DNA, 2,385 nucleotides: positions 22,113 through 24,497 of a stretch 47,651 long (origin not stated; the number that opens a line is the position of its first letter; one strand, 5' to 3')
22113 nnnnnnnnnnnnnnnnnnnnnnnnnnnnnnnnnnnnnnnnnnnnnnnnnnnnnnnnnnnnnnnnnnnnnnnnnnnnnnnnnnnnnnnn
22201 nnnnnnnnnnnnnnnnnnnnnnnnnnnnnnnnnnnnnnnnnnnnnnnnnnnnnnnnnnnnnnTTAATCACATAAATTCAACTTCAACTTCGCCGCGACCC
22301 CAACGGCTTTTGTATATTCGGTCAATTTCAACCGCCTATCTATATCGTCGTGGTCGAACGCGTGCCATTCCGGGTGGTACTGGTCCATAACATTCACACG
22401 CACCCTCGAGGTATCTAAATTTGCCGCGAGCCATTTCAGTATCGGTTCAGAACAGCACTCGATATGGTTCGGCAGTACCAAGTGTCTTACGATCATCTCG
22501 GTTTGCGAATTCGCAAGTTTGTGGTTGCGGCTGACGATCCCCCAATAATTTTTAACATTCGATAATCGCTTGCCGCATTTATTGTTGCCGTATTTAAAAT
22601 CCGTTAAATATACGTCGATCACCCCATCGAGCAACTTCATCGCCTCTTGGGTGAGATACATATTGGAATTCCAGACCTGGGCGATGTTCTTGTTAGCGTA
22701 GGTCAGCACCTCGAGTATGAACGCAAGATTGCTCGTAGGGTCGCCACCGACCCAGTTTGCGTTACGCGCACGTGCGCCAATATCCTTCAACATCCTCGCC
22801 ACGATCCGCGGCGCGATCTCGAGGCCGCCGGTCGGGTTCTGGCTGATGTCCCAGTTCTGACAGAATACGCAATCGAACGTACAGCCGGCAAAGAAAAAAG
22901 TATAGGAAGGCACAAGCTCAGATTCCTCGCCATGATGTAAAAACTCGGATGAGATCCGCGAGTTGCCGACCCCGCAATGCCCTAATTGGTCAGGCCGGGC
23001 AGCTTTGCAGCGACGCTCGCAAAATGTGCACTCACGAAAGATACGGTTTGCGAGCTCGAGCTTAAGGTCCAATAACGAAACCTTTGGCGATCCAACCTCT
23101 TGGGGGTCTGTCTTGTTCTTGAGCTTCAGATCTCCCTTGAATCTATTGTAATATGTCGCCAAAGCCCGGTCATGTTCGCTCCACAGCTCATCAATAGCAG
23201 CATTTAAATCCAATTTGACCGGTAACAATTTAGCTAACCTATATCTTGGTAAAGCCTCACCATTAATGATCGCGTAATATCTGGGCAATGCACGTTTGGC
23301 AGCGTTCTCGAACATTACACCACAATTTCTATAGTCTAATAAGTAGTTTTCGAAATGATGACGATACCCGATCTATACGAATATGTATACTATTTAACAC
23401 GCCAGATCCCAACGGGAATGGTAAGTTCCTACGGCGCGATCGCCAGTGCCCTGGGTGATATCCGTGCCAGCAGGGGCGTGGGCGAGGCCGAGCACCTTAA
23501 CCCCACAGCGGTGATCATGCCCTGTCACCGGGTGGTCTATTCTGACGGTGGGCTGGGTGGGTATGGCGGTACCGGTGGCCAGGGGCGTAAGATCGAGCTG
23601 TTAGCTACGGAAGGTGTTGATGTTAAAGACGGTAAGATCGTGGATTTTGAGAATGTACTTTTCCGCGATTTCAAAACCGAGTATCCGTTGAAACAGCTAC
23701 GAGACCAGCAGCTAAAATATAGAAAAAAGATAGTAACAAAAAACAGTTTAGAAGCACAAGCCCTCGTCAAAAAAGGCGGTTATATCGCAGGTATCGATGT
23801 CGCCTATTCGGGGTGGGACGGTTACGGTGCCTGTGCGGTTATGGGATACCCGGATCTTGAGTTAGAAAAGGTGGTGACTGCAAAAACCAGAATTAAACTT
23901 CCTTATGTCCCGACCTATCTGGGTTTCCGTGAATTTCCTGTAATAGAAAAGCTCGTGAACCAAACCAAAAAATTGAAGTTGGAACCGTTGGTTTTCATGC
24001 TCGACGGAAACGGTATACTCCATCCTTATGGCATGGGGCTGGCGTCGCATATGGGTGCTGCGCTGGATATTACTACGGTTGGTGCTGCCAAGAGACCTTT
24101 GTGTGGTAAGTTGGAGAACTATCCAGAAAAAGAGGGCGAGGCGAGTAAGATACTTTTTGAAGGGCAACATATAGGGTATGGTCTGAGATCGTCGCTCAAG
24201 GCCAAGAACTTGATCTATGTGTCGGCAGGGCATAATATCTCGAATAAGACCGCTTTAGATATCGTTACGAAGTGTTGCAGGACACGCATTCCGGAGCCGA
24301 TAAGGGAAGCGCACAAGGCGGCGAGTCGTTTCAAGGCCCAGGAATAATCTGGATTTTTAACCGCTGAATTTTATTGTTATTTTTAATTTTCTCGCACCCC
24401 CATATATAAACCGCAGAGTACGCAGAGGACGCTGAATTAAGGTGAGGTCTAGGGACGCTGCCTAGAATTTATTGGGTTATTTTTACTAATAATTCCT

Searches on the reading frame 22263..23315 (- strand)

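Call 38: search_protein_families(library=pfam, proteins=[window:22263-23315:-])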
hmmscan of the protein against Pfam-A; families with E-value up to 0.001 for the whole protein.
window:22263-23315:- (350 aa): 2 families
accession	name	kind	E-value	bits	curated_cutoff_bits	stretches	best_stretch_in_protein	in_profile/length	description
PF04055.27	Radical_SAM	-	2.8e-12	47.6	29.5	1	141-290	3-160/166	Radical SAM superfamily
PF13353.11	Fer4_12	-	2.9e-07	31.3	22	1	139-245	9-120/137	4Fe-4S single cluster domain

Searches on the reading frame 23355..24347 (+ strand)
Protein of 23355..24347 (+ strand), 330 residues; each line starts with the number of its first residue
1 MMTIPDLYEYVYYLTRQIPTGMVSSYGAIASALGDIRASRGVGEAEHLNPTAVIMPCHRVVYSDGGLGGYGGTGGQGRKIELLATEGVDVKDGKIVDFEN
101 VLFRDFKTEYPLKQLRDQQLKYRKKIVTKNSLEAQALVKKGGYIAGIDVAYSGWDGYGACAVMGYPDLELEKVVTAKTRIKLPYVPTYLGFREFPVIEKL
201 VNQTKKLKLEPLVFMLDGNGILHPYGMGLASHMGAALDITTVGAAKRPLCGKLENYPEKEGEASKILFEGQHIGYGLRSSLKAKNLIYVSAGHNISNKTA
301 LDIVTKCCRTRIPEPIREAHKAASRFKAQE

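Call 39: search_protein_families(library=pfam, proteins=[window:23355-24347:+])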
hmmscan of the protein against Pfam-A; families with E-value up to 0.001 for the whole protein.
window:23355-24347:+ (330 aa): 2 families
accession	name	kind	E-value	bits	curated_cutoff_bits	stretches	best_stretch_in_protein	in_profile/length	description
PF04493.20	Endonuclease_5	-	2.8e-53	180.9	23.4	1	133-321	8-198/198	Endonuclease V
PF01035.26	DNA_binding_1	-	1.1e-23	83.3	27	1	8-88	3-81/81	6-O-methylguanine DNA methyltransferase, DNA binding domain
